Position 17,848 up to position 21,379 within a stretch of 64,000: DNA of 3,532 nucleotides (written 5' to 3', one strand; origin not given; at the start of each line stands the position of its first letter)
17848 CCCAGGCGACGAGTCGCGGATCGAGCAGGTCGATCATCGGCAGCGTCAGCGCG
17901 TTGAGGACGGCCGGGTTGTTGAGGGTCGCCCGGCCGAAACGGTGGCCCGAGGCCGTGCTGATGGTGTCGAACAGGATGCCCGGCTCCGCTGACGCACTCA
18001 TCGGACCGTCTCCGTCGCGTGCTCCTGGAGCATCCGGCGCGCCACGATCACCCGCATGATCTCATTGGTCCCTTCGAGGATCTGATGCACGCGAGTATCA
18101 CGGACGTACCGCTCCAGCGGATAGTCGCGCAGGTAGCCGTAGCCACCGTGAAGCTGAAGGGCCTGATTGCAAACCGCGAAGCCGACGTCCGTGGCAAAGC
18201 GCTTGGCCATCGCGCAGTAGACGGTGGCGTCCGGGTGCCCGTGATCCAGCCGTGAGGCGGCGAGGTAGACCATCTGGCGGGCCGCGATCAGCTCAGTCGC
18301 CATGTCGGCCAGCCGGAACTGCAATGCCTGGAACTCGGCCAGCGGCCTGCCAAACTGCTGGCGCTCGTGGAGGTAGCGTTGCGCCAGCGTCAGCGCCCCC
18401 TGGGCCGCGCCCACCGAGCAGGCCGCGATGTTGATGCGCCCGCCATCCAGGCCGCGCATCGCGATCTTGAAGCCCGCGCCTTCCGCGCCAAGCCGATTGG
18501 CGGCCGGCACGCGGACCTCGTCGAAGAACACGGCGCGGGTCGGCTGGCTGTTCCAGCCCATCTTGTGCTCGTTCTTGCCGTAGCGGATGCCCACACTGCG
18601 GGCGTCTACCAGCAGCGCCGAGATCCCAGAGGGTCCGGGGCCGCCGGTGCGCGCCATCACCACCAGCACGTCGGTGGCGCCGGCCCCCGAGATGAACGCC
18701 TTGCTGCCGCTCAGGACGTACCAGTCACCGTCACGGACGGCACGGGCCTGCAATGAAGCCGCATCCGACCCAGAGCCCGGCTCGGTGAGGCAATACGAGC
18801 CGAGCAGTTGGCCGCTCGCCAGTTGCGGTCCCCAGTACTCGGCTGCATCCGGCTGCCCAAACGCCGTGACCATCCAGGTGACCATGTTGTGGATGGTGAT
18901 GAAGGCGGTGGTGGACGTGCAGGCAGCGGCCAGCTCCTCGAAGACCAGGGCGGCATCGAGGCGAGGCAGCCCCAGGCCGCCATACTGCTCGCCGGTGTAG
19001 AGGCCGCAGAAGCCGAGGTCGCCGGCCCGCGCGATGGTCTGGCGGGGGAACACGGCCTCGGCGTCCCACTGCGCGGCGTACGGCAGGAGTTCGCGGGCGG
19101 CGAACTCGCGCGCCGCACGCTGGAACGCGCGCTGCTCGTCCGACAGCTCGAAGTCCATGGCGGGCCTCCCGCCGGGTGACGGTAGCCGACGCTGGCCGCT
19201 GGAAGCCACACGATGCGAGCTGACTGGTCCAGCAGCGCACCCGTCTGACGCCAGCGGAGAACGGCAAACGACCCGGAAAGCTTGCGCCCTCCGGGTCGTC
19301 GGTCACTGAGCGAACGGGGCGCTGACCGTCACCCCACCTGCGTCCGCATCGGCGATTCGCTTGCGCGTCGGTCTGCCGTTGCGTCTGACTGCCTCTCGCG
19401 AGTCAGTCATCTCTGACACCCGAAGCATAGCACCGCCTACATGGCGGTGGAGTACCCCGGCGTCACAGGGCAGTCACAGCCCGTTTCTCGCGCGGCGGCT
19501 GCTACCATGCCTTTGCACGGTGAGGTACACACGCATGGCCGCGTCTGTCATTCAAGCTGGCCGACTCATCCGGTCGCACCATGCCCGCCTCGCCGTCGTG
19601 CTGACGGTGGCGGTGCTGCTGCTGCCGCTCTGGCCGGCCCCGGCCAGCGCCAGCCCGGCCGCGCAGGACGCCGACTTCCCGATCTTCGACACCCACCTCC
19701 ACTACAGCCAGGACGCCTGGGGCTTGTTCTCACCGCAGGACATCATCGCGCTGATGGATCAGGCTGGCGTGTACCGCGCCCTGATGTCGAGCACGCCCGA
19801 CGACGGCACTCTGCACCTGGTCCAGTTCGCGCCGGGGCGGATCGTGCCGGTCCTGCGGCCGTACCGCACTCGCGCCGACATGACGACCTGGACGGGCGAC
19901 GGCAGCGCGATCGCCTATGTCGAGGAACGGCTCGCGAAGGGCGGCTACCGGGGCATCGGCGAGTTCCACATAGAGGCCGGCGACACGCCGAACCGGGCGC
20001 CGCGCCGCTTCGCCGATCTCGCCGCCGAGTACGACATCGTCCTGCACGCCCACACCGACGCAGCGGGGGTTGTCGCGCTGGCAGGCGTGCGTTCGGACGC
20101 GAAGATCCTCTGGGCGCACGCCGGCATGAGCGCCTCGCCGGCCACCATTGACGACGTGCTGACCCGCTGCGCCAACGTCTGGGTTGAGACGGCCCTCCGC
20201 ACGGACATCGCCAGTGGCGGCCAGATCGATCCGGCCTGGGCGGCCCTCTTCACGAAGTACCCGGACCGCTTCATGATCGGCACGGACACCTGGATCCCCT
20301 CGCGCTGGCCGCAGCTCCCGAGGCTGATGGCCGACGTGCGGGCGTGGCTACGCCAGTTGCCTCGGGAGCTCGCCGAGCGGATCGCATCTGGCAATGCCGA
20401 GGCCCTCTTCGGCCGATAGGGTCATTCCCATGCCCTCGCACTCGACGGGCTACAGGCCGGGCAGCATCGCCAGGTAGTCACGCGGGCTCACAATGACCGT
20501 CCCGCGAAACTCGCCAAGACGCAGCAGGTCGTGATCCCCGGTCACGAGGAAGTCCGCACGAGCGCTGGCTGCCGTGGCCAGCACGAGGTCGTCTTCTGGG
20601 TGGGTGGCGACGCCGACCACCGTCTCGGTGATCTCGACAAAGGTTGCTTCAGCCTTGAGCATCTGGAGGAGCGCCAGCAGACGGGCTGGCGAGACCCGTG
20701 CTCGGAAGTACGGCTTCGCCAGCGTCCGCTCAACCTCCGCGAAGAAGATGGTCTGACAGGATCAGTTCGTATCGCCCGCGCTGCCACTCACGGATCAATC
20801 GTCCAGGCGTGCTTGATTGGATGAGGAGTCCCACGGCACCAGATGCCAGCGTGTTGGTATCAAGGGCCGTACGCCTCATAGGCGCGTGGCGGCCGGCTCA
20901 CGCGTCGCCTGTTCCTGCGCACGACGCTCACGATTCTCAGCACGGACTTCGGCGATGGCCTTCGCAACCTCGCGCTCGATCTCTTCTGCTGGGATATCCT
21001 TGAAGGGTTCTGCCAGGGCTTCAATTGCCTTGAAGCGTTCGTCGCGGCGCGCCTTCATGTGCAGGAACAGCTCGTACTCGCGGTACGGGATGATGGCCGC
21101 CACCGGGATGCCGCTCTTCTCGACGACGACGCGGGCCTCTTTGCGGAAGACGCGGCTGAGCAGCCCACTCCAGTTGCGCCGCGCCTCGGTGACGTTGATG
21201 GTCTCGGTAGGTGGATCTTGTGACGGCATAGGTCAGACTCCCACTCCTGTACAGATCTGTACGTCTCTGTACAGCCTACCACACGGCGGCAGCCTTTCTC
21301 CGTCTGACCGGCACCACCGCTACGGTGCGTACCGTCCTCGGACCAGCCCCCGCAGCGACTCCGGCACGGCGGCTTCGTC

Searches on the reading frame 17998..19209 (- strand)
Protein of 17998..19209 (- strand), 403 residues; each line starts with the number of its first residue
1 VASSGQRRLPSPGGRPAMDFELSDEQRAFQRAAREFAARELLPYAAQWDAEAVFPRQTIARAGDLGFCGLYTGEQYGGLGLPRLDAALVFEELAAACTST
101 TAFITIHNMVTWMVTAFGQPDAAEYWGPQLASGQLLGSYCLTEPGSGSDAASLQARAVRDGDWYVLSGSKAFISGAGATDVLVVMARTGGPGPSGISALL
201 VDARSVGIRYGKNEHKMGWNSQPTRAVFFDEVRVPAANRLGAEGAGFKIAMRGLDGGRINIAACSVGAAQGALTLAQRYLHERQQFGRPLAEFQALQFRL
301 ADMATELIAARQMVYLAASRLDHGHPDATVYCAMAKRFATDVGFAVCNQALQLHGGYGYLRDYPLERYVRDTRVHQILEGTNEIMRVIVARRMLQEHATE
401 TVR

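Call 38: search_protein_families(library=pfam, proteins=[window:17998-19209:-], max_evalue=0.0001)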
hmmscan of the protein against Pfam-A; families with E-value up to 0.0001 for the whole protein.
window:17998-19209:- (403 aa): 5 families
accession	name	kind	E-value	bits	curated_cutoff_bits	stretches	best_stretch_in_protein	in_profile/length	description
PF00441.29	Acyl-CoA_dh_1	-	1.7e-51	174.8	22.4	1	244-394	1-150/150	Acyl-CoA dehydrogenase, C-terminal domain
PF02771.21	Acyl-CoA_dh_N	-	3.8e-32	111.4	22.9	1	23-134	1-113/113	Acyl-CoA dehydrogenase, N-terminal domain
PF08028.16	Acyl-CoA_dh_2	-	2.8e-24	86.3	22.7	1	261-381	3-132/134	Acyl-CoA dehydrogenase, C-terminal domain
PF02770.24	Acyl-CoA_dh_M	-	7.6e-22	77.7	33.3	1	139-232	2-97/97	Acyl-CoA dehydrogenase, middle domain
PF22924.1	ACOX_C_alpha1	-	2.4e-08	34.4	27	1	257-393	7-168/169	Acyl-CoA oxidase, C-alpha1 domain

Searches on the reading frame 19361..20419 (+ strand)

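Call 38: search_protein_families(library=pfam, proteins=[window:19361-20419:+], max_evalue=0.0001)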
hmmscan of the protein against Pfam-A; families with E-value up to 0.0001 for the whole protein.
window:19361-20419:+ (352 aa): 1 family
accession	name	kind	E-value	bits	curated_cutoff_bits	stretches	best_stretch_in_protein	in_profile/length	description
PF04909.20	Amidohydro_2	-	2.8e-15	57.3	26.4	1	110-352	2-289/289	Amidohydrolase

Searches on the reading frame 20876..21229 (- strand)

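Call 38: search_protein_families(library=pfam, proteins=[window:20876-21229:-], max_evalue=0.0001)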
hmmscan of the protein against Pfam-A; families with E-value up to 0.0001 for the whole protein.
window:20876-21229:- (117 aa): 1 family
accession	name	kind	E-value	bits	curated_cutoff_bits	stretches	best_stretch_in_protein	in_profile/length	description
PF02604.26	PhdYeFM_antitox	-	9.9e-08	32.1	29.8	1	9-56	2-49/74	Antitoxin Phd_YefM, type II toxin-antitoxin system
